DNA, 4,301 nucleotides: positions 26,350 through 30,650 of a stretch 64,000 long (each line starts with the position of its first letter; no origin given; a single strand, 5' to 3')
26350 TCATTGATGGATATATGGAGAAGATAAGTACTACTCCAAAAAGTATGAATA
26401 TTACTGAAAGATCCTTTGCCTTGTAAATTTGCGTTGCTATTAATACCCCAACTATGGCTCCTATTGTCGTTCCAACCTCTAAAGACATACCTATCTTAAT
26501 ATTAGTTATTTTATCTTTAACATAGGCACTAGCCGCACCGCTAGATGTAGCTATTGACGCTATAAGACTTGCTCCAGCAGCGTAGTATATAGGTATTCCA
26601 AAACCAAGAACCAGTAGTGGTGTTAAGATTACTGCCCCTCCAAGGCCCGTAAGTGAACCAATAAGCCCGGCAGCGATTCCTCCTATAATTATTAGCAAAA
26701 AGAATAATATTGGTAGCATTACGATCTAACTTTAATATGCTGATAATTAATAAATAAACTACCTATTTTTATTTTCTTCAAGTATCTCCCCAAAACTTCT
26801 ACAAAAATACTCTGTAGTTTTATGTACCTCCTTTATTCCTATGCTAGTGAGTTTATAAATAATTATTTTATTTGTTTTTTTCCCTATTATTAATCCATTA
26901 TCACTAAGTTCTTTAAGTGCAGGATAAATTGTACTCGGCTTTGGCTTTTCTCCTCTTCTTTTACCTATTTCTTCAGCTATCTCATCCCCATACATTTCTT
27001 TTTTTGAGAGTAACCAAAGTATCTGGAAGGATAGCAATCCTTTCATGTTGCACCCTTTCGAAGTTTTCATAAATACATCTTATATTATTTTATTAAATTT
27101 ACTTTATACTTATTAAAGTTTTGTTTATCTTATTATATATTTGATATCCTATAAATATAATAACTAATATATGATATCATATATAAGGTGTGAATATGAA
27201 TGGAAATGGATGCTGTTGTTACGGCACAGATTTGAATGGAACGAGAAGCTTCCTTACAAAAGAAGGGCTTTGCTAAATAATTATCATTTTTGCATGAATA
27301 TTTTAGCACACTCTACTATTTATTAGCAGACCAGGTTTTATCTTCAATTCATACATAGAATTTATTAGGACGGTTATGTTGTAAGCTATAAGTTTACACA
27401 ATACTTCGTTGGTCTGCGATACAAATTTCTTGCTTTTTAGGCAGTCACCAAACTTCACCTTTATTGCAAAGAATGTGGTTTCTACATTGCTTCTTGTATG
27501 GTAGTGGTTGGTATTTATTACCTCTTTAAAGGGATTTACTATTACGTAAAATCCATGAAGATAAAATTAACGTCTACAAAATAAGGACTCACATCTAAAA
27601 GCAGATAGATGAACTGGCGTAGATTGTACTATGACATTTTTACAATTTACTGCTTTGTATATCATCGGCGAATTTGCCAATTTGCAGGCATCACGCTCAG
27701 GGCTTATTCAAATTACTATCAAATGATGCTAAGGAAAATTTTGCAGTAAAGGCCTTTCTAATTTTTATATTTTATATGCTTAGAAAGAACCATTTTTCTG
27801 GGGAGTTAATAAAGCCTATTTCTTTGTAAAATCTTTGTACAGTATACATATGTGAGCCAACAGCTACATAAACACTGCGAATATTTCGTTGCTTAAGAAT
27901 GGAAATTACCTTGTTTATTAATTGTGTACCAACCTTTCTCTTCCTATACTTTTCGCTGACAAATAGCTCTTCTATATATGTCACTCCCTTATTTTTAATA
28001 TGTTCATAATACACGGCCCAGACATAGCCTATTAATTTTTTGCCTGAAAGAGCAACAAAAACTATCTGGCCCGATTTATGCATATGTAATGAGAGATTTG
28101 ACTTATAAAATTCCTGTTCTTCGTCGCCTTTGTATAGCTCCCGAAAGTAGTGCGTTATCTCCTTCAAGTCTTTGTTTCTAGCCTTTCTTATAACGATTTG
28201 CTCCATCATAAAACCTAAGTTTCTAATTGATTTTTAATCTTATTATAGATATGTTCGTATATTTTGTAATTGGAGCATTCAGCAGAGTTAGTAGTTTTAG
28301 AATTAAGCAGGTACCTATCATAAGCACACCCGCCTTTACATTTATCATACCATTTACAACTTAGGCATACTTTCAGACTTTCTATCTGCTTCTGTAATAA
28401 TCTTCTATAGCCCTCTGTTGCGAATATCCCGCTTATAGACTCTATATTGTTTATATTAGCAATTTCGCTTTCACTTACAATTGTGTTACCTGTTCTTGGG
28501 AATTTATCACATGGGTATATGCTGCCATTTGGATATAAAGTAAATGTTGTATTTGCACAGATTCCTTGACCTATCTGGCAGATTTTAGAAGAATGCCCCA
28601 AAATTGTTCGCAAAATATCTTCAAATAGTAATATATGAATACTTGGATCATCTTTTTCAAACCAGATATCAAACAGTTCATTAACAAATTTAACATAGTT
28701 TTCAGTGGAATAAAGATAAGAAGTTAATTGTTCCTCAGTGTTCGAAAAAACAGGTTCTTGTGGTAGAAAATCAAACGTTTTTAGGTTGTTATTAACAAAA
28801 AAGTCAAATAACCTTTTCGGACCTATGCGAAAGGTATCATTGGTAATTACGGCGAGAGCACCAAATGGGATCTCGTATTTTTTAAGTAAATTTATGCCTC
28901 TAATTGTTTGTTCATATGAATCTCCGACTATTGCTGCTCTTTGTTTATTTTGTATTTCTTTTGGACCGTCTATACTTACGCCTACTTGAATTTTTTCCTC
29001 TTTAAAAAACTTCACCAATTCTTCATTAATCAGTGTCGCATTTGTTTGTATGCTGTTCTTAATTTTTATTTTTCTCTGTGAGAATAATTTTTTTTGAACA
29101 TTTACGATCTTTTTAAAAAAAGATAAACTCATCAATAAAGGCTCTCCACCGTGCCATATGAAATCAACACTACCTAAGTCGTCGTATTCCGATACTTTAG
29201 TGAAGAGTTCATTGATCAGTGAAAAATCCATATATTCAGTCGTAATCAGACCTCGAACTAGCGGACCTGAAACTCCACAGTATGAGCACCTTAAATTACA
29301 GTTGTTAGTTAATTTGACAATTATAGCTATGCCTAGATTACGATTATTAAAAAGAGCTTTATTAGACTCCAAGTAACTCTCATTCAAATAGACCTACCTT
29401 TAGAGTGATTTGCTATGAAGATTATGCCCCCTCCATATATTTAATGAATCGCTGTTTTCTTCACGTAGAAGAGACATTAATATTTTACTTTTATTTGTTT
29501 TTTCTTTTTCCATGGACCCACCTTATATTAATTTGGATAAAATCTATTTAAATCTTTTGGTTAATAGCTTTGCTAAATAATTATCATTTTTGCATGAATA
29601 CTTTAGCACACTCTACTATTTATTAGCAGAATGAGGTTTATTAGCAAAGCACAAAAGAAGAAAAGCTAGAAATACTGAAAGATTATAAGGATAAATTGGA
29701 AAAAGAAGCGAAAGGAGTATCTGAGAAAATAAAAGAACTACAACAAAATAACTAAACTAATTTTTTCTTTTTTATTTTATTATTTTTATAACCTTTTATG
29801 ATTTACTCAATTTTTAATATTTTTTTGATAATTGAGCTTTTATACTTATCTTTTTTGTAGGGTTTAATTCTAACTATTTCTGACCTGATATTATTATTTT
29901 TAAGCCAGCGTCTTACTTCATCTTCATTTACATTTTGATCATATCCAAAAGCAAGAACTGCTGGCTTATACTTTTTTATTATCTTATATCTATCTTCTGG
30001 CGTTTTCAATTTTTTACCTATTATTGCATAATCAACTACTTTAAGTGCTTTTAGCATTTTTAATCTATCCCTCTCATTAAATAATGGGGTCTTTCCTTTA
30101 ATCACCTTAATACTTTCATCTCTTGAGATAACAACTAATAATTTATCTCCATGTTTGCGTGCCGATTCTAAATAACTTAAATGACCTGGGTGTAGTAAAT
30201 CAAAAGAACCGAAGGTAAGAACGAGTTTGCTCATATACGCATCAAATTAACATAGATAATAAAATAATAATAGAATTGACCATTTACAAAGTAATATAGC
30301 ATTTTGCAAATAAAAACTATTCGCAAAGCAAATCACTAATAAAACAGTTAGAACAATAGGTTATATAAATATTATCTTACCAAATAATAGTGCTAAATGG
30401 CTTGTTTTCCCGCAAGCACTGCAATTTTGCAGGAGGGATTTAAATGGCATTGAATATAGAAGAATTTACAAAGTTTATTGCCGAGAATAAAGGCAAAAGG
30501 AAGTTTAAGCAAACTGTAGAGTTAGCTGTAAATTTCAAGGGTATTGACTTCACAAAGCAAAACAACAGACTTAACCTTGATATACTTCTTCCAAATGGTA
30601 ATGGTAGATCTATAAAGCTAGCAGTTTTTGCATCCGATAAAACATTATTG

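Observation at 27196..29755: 2.38-kb IS-derived element with a 10-bp target duplication splits a small gene and carries non-transposase cargo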

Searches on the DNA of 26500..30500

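Call 68: search_rna_families(source=window, start=26500, end=30500, threshold=evalue, max_evalue=0.1)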
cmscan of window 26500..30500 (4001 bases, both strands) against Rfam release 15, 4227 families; matches with E-value up to 0.1: 0.
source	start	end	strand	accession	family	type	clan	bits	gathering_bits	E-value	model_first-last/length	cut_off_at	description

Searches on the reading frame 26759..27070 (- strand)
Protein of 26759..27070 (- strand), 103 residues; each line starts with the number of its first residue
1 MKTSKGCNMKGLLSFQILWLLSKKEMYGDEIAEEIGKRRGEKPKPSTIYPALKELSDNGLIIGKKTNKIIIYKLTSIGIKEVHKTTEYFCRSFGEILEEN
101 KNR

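Call 9: search_protein_families(library=pfam, max_evalue=1, proteins=[window:26759-27070:-])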
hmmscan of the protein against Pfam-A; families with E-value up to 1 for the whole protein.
window:26759-27070:- (103 aa): 7 families
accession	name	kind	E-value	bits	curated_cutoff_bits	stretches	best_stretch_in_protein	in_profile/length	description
PF03551.20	PadR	-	1.2e-10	41.7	27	1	17-83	1-74/75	Transcriptional regulator PadR-like family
PF01978.25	TrmB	-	0.00051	20.3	25.6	1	20-74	17-64/68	Sugar-specific transcriptional regulator TrmB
PF02334.22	RTP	-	0.002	19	26.7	1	12-68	9-68/113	Replication terminator protein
PF08279.18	HTH_11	-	0.0078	16.5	25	0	15-36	3-26/55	HTH domain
PF03037.21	KMP11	-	0.076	14.3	28.3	1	33-102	25-86/90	Kinetoplastid membrane protein 11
PF03965.22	Penicillinase_R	-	0.13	13.1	22.6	1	17-73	11-63/115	Penicillinase repressor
PF01022.26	HTH_5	-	0.18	12.2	22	1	16-38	6-28/47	Bacterial regulatory protein, arsR family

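Call 10: search_protein_families(library=ncbifam, max_evalue=1, proteins=[window:26759-27070:-])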
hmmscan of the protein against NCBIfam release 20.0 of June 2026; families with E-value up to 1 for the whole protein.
window:26759-27070:- (103 aa): 8 families
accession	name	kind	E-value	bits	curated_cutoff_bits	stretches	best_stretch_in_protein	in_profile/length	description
TIGR03433.1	padR_acidobact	paralog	2.6e-06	27.5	101.8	1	10-92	2-91/101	PadR family transcriptional regulator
NF053635.1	TransRegRv3488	equivalog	3e-06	27.4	140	1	10-97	6-96/98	Rv3488 family transcriptional regulator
NF004170.0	PRK05638.1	equivalog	0.00013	20.7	421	1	14-80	373-436/442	threonine synthase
NF033789.1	repress_SdpR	subfamily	0.00035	20.4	100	1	16-82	12-72/79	autorepressor SdpR family transcription factor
NF053755.1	MsvR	equivalog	0.00088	19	220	1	12-84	13-82/236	transcriptional factor MsvR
NF033788.1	HTH_metalloreg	subfamily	0.00095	18.9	55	1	16-81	15-75/77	metalloregulator ArsR/SmtB family transcription factor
TIGR01884.1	cas_HTH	subfamily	0.0089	15.4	60.2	1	16-77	146-201/202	CRISPR-associated CARF protein Csa3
NF000243.1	MecI_of_mecA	exception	0.041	14.1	250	1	16-73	17-70/123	mecA-type methicillin resistance repressor MecI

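Call 12: find_encoding_contigs(protein=window:26759-27070:-, flank=10000, max_places=10)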
Protein window:26759-27070:- (103 aa): no gene with exactly this product is on record in the collection.
